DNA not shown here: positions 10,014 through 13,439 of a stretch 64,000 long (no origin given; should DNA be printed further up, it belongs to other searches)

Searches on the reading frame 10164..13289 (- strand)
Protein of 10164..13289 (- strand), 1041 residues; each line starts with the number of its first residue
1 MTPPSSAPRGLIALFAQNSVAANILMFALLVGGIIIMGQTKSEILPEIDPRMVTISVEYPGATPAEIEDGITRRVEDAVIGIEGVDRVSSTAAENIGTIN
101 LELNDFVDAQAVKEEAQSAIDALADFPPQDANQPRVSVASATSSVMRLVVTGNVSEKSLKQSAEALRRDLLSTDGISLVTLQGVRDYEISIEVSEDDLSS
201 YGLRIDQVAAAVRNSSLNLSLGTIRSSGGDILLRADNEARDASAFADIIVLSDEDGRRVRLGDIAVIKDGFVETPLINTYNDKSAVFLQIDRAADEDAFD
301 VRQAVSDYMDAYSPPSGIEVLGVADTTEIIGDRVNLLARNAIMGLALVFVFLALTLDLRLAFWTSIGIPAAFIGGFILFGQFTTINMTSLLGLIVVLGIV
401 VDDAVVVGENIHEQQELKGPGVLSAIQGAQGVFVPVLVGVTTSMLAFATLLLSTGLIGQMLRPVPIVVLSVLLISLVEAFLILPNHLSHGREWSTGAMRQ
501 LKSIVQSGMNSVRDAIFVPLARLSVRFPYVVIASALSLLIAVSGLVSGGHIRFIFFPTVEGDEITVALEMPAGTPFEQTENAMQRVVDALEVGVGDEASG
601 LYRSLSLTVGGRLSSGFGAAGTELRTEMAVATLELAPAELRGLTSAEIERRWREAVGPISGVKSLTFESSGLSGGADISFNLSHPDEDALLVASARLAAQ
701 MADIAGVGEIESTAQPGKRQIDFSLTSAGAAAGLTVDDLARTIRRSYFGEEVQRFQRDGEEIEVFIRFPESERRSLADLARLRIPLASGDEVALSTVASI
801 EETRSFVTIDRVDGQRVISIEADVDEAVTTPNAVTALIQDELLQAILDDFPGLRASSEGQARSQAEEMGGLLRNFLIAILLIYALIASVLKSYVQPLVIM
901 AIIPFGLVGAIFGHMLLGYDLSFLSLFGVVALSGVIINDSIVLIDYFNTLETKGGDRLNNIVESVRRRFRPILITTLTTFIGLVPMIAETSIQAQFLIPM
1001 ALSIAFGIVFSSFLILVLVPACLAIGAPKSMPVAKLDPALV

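Call 32: search_protein_families(library=pfam, proteins=[window:10164-13289:-], max_evalue=0.01)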
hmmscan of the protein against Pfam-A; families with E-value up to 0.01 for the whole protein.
window:10164-13289:- (1041 aa): 1 family
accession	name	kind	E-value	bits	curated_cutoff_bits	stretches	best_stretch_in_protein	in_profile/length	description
PF00873.25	ACR_tran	-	1.3e-142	477.1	28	1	12-1021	2-1015/1021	AcrB/AcrD/AcrF family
